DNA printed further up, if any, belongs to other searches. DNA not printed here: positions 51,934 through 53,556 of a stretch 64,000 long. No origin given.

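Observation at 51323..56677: Metal-regulator gene embedded in a run of membrane-lipid-type enzymes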

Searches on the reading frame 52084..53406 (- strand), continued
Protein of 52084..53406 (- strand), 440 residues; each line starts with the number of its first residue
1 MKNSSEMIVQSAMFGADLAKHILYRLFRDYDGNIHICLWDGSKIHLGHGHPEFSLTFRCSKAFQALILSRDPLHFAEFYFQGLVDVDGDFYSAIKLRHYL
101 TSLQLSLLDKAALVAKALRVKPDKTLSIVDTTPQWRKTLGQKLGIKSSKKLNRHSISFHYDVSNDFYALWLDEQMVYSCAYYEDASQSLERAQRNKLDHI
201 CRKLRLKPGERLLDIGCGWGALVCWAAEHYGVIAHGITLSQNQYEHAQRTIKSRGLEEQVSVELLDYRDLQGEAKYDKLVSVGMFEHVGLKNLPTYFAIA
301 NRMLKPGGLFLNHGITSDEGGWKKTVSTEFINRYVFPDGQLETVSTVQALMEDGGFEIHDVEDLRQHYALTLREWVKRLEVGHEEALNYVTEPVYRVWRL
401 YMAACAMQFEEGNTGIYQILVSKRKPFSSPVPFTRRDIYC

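Call 11: find_related_loci(query=window:52084-53406:-, collection=genome_contigs, flank=6000)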
Query window:52084-53406:- (440 aa) in genome_contigs; peptide patterns used: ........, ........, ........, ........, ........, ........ (x = any residue, [..] = any of these).
201 stretches matched a pattern; 157 encode a relative of the query (tblastn E <= 1e-3); the best 80 are kept; 80 distinct loci.
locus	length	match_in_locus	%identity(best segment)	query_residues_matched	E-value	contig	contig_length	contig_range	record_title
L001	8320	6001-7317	80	1-439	0e+0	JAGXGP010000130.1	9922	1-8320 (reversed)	MAG: Hydrogenophilales bacterium isolate LH_M41 k141_1262962, whole genome shotgun sequence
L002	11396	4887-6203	79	1-439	0e+0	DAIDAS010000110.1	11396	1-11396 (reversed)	MAG TPA_asm: bacterium isolate clean1845 k141_101354, whole genome shotgun sequence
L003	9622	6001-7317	79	1-439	0e+0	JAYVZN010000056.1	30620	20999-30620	MAG: Betaproteobacteria bacterium isolate GL90_UP_metabinner_2 GL90_UP_metabinner_2_55, whole genome shotgun sequence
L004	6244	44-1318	80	15-439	0e+0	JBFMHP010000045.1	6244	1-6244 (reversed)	MAG: Pseudomonadota bacterium isolate MAG326 MAG326_45, whole genome shotgun sequence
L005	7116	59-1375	77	1-439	0e+0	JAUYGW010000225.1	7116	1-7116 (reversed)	MAG: Gallionella sp. isolate C24_maxbin.023_sub C24_k141_1079639, whole genome shotgun sequence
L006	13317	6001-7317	75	1-439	0e+0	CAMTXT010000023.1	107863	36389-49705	MAG: uncultured Nitrosomonadales bacterium isolate G02_MAG_00005 genome assembly, contig: G02_MAG_00005_000000000005, wh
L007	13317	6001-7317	75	1-439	0e+0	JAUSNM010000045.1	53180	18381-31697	MAG: Gallionella sp. isolate E19_metabat.bin.65_sub E19_k141_35803, whole genome shotgun sequence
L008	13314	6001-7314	78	1-438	0e+0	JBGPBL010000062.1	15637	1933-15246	MAG: Sulfurifustaceae bacterium isolate OBJ_0618_130150_106 k141_7422249_length_15637_cov_9.0000, whole genome shotgun s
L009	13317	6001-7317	74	1-439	0e+0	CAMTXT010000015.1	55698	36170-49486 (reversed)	MAG: uncultured Nitrosomonadales bacterium isolate G02_MAG_00005 genome assembly, contig: G02_MAG_00005_000000000021, wh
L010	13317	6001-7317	74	1-439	0e+0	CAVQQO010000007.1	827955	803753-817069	MAG: uncultured beta proteobacterium isolate MFD09848.bin.2.23 genome assembly, contig: contig_6288, whole genome shotgu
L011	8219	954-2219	75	16-439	0e+0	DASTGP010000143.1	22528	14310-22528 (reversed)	MAG TPA_asm: Gallionella sp. isolate SMAG_U33 k141_58953, whole genome shotgun sequence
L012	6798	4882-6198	73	1-439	0e+0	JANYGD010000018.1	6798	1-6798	MAG: Methylotenera sp. isolate 340R_metabinner_32 340R_k141_648666, whole genome shotgun sequence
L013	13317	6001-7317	72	1-439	0e+0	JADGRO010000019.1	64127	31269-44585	MAG: Methylotenera sp. isolate Chersky_557 k127_6523549, whole genome shotgun sequence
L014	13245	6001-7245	76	23-439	0e+0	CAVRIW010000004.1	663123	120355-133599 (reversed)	MAG: uncultured beta proteobacterium isolate MFD05942.bin.2.85 genome assembly, contig: contig_25602, whole genome shotg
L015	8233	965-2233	75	15-439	0e+0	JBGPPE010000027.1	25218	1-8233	MAG: Gallionellaceae bacterium isolate OBJ2_061818_050_21 k141_3729410_length_25218_cov_11.5994, whole genome shotgun se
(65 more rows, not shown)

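Call 20: search_solved_structures(query=window:52084-53406:-, max_evalue=1e-20, show_alignments=2)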
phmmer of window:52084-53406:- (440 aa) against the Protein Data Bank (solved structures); distinct sequences matched with E-value up to 1e-20: 10.
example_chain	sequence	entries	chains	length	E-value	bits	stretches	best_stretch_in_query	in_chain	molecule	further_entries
5z9o_A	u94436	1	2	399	8.4e-75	255.7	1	146-436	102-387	Cyclopropane-fatty-acyl-phospholipid synthase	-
7qos_A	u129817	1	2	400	6.9e-70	239.5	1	153-430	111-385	Cyclopropane-fatty-acyl-phospholipid synthase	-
6bqc_A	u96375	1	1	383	5.2e-56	193.7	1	154-423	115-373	Cyclopropane-fatty-acyl-phospholipid synthase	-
1l1e_A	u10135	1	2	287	2.2e-47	165.3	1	155-421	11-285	mycolic acid synthase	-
1kp9_A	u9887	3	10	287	3.5e-47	164.6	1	155-419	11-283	CYCLOPROPANE-FATTY-ACYL-PHOSPHOLIPID SYNTHASE 1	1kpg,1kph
1tpy_A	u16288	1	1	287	1.8e-44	155.7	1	155-421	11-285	methoxy mycolic acid synthase 2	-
7l9u_A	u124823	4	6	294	7.2e-44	153.7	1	159-421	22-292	S-adenosylmethionine-dependent methyltransferase UmaA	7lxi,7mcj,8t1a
8raq_A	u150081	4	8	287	2.6e-42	148.6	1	159-422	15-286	Mycolic acid methyltransferase MmaA1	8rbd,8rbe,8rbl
2fk7_A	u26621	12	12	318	2.5e-39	138.8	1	153-411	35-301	methoxy mycolic acid synthase 4 | Hydroxymycolate synthase MmaA4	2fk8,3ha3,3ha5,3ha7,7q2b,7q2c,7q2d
1kpi_A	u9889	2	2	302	1.3e-35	126.5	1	155-420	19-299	CYCLOPROPANE-FATTY-ACYL-PHOSPHOLIPID SYNTHASE 2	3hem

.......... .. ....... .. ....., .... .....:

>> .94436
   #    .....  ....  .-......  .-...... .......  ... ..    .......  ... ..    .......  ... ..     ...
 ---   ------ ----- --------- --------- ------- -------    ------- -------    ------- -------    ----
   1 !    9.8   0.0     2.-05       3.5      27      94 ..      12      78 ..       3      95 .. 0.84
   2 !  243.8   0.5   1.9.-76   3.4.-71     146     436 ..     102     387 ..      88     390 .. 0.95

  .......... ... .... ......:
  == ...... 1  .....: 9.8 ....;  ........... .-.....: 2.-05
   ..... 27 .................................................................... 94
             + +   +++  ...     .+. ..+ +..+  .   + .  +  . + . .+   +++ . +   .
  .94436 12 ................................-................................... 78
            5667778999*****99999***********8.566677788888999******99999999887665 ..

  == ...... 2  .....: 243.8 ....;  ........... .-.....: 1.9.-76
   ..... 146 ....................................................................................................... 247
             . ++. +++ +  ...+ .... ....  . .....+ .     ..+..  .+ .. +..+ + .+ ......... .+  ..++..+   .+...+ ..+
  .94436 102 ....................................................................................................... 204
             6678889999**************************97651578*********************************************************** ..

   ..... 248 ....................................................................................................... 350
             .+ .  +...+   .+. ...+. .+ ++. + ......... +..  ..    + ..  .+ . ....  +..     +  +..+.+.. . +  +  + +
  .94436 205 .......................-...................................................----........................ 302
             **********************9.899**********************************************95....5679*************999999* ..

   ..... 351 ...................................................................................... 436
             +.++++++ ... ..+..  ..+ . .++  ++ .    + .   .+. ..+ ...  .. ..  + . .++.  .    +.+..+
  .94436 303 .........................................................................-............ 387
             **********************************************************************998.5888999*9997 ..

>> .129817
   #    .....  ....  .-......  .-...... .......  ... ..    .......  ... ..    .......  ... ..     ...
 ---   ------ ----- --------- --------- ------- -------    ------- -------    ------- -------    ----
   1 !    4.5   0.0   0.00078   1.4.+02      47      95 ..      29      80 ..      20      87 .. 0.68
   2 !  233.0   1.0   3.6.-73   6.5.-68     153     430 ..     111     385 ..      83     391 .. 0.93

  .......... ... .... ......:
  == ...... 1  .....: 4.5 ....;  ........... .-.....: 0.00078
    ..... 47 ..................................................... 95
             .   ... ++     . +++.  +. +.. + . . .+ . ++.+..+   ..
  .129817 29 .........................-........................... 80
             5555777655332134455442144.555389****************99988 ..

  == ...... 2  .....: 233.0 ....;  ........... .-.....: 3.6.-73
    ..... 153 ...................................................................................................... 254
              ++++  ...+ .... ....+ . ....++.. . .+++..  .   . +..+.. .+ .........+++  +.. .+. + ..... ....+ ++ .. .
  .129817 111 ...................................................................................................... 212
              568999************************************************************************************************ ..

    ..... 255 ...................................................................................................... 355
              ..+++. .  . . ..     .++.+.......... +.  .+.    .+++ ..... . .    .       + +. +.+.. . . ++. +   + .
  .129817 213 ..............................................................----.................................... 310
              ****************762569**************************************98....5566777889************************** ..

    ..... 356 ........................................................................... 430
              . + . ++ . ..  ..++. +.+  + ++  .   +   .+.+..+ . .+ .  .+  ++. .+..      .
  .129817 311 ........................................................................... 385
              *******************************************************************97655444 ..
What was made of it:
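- On Cyclopropane-fatty-acyl-phospholipid synthase (Cfa/CfaB equivalogs): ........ is aligned with the solved CFA synthases (call 20).
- Its first ~147 residues align only weakly with the N-terminal domains of solved CFA synthases (call 20). The best structural relatives are bacterial phospholipid CFA synthases (E 8e-75; call 20).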

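Call 40: search_dna_similar(query=window:52084-53406:-, collection=plasmids, mode=protein, max_rows=25, max_evalue=1e-60)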
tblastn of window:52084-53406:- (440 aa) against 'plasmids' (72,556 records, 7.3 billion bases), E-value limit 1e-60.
Records with a match: 51; places in all: 53; records where one place covers at least 80% of the query: 44.
Best place of each record, by identity: <60% 51.
By first word of the organism name: Clostridium 9; Ralstonia 5; Lactiplantibacillus 5; Burkholderia 3; Enterococcus 3; Pseudomonas 2; Paraburkholderia 2; Pediococcus 2; Loigolactobacillus 2; Mycolicibacterium 2; and 13 more.
By predicted mobility (MOB-suite, as given by PLSDB): non-mobilizable 29; mobilizable 16; conjugative 6.
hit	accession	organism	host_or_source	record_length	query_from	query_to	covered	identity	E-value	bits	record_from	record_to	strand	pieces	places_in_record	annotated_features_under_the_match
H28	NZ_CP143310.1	Methylophaga thalassica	cell culture,A deep sea sediment sample ...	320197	10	439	98%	55.7%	1e-153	488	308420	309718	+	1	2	class I SAM-dependent methyltransferase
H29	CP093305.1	Ralstonia insidiosa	-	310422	1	439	100%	54.1%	7e-150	478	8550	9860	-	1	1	cyclopropane-fatty-acyl-phospholipid synthase family protein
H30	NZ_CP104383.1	Ralstonia pickettii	cell culture,aquaculture water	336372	1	439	100%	54.1%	7e-150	478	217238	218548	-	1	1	cyclopropane-fatty-acyl-phospholipid synthase family protein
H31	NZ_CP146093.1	Ralstonia sp. RRA.1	pure culture,Cupriavidus necator ...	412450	1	439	100%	54.1%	7e-150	478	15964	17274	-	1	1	cyclopropane-fatty-acyl-phospholipid synthase family protein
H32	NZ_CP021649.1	Acidovorax sp. T1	-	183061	3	439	99%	52.2%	9e-143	457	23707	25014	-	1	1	cyclopropane-fatty-acyl-phospholipid synthase family protein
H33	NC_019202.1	Pseudomonas aeruginosa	airways of a cystic fibrosis patient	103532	2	439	100%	43.4%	3e-105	349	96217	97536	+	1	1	class I SAM-dependent methyltransferase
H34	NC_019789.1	Deinococcus peraridilitoris DSM 19664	-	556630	36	439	92%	41.1%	8e-85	290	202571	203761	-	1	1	cyclopropane-fatty-acyl-phospholipid synthase family protein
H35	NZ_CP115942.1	Ralstonia syzygii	Musa sp.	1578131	38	439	91%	41.2%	2e-87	298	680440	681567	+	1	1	none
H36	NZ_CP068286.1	Ralstonia syzygii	Musa balbisiana cultivar Kepok,banana ...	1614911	38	439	91%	41.2%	2e-87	298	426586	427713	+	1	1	record has no annotation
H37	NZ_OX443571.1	Lactiplantibacillus carotarum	carrot juice fermentation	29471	13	439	97%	38.0%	2e-76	266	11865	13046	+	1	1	cyclopropane-fatty-acyl-phospholipid synthase family protein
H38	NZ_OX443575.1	Lactiplantibacillus carotarum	carrot juice fermentation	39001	13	439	97%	38.0%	2e-76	266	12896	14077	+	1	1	cyclopropane-fatty-acyl-phospholipid synthase family protein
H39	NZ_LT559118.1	Nonomuraea gerenzanensis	-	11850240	31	423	89%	40.9%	7e-80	276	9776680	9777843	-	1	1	none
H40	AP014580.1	Burkholderia sp. RPE67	Riptortus pedestris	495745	36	439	92%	39.5%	4e-87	297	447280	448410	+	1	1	cyclopropane fatty acid synthase family protein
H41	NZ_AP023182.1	Paraburkholderia sp. PGU19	Physopelta gutta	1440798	1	439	100%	36.3%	5e-76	265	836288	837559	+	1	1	record has no annotation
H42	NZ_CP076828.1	Lactiplantibacillus plantarum 2025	milk products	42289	18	439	96%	37.4%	6e-74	259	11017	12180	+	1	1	cyclopropane-fatty-acyl-phospholipid synthase family protein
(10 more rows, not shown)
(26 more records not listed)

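Call 41: get_annotated_region(hit=H32, flank=9000)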
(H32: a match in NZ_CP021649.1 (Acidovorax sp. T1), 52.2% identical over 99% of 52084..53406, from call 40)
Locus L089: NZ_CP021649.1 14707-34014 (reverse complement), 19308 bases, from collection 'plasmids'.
description: Acidovorax sp. T1 plasmid p1-T1, complete sequence
organism: Acidovorax sp. T1 (NCBI taxid 1858609)
taxonomy: Bacteria; Pseudomonadota; Betaproteobacteria; Burkholderiales; Comamonadaceae; Acidovorax; Acidovorax sp. T1
host: -; source: -; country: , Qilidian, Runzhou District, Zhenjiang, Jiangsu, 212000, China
typing (MOB-suite, as given by PLSDB): mobilizable; replicon rep_cluster_2238; relaxase MOBP
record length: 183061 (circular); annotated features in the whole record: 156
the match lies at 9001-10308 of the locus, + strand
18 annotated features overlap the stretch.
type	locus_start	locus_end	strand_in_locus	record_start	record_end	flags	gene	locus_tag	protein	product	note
CDS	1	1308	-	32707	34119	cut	-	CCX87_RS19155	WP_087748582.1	copper oxidase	-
CDS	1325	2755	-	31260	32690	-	-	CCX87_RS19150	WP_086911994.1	TolC family protein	GO:0055085 - transmembrane transport [Evidence IEA]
CDS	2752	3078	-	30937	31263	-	-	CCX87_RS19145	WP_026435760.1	hypothetical protein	-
CDS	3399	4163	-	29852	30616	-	istB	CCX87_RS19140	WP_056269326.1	IS21-like element helper ATPase IstB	-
CDS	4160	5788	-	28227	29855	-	istA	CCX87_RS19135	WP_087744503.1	IS21 family transposase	-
CDS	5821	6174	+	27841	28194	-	-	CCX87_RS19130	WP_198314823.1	hypothetical protein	-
CDS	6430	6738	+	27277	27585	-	fliE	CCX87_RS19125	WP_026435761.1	flagellar hook-basal body complex protein FliE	GO:0001539 - cilium or flagellum-dependent cell motility [Evidence IEA]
CDS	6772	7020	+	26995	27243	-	-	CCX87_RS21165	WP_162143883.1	hypothetical protein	-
CDS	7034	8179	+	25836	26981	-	-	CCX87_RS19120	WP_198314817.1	acetate/propionate family kinase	GO:0006083 - acetate metabolic process [Evidence IEA]; GO:0006113 - fermentation [Evidence IEA]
CDS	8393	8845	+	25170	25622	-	-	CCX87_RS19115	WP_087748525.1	MerR family transcriptional regulator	GO:0006355 - regulation of DNA-templated transcription [Evidence IEA]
CDS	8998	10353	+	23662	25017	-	-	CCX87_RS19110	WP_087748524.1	cyclopropane-fatty-acyl-phospholipid synthase family protein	-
CDS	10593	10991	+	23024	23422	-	-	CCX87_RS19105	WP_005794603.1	hypothetical protein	-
CDS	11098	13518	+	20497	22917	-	-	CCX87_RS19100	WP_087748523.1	xylulose 5-phosphate 3-epimerase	-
CDS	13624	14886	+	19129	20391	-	-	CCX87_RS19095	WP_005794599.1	hypothetical protein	-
CDS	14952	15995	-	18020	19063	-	-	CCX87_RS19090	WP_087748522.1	type II glyceraldehyde-3-phosphate dehydrogenase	-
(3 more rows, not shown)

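Call 42: get_annotated_region(hit=H30, flank=9000)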
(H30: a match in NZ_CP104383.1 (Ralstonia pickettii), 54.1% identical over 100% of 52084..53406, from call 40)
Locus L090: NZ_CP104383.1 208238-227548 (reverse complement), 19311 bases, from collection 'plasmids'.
description: Ralstonia pickettii strain MCR plasmid pRp12D0, complete sequence
organism: Ralstonia pickettii (NCBI taxid 329)
taxonomy: Bacteria; Pseudomonadota; Betaproteobacteria; Burkholderiales; Burkholderiaceae; Ralstonia; Ralstonia pickettii
host: -; source: cell culture,aquaculture water; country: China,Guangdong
typing (MOB-suite, as given by PLSDB): non-mobilizable; replicon rep_cluster_371; mating-pair formation MPF_F
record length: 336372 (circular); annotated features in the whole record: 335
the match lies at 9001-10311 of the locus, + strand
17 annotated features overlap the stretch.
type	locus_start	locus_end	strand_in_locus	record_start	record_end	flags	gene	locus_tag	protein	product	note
CDS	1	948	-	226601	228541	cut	ftsH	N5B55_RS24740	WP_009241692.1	ATP-dependent zinc metalloprotease FtsH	GO:0051301 - cell division [Evidence IEA]; GO:0006508 - proteolysis [Evidence IEA]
CDS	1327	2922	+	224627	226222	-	-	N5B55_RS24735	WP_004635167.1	oleate hydratase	GO:0006631 - fatty acid metabolic process [Evidence IEA]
CDS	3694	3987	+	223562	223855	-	-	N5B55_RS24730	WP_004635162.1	heavy-metal-associated domain-containing protein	-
CDS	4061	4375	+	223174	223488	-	-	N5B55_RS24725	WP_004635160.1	DUF2933 domain-containing protein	-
CDS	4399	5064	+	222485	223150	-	-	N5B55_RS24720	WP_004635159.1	isoprenylcysteine carboxylmethyltransferase family protein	-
CDS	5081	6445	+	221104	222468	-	-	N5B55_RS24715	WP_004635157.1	MBL fold metallo-hydrolase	-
CDS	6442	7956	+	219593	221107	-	-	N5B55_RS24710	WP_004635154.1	thymidine phosphorylase family protein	-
CDS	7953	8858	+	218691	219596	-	-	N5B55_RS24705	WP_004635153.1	ribose-phosphate pyrophosphokinase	-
CDS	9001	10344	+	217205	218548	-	-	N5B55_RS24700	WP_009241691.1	cyclopropane-fatty-acyl-phospholipid synthase family protein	-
CDS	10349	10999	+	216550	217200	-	-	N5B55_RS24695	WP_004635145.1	DUF6629 family protein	-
CDS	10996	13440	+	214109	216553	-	-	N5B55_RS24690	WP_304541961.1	heavy metal translocating P-type ATPase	GO:0006812 - monoatomic cation transport [Evidence IEA]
CDS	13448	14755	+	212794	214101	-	-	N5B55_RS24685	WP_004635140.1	MFS transporter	GO:0055085 - transmembrane transport [Evidence IEA]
CDS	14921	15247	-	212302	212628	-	-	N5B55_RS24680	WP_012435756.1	four-helix bundle copper-binding protein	-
CDS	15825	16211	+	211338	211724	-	copC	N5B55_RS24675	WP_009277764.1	copper homeostasis periplasmic binding protein CopC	GO:0006825 - copper ion transport [Evidence IEA]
CDS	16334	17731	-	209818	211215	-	-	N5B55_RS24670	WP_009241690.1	heavy metal sensor histidine kinase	GO:0000160 - phosphorelay signal transduction system [Evidence IEA]; GO:0016310 - phosphorylation [Evidence IEA]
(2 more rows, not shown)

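Call 44: get_annotated_region(hit=H28, flank=9000)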
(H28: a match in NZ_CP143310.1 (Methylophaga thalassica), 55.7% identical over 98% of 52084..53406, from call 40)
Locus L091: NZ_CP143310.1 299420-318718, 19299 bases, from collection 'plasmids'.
description: Methylophaga thalassica strain IOM01 plasmid unnamed, complete sequence
organism: Methylophaga thalassica (NCBI taxid 40223)
taxonomy: Bacteria; Pseudomonadota; Gammaproteobacteria; Thiotrichales; Piscirickettsiaceae; Methylophaga; Methylophaga thalassica
host: -; source: cell culture,A deep sea sediment sample from the Central Indian Ridge; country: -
typing (MOB-suite, as given by PLSDB): non-mobilizable
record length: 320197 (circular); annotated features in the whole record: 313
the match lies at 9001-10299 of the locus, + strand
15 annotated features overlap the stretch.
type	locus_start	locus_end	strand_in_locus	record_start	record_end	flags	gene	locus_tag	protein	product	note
CDS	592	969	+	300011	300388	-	-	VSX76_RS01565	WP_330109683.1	isoprenylcysteine carboxylmethyltransferase family protein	-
CDS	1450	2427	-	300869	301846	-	-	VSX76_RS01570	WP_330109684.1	DMT family transporter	GO:0055085 - transmembrane transport [Evidence IEA]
CDS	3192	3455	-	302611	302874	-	-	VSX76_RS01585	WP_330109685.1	hypothetical protein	-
CDS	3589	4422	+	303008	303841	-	-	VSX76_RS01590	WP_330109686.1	PRC-barrel domain-containing protein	GO:0019684 - photosynthesis, light reaction [Evidence IEA]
CDS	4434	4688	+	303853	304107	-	-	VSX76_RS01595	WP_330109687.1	heavy-metal-associated domain-containing protein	-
CDS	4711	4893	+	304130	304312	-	-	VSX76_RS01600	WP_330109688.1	hypothetical protein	-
CDS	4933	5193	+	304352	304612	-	-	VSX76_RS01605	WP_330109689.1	DUF5676 family membrane protein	-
CDS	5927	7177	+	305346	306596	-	-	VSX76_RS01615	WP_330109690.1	MFS transporter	GO:0055085 - transmembrane transport [Evidence IEA]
CDS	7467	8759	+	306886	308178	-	-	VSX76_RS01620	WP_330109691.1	glucoamylase family protein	-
CDS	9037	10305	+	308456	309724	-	-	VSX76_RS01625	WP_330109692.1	class I SAM-dependent methyltransferase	-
CDS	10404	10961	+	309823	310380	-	-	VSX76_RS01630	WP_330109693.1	sterol desaturase family protein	GO:0008610 - lipid biosynthetic process [Evidence IEA]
CDS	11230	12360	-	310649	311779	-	-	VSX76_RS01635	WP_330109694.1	phosphatidylserine/phosphatidylglycerophosphate/ cardiolipin synthase family protein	-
CDS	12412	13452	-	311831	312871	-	-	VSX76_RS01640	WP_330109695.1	type II glyceraldehyde-3-phosphate dehydrogenase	-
CDS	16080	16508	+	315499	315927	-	-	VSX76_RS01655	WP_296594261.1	hypothetical protein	-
CDS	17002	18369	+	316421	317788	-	-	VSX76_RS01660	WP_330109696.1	cyclopropane-fatty-acyl-phospholipid synthase family protein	-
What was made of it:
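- Elsewhere it sits beside lipid enzymes: oleate hydratase, cardiolipin synthase family and sterol-desaturase family proteins (calls 42, 44).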
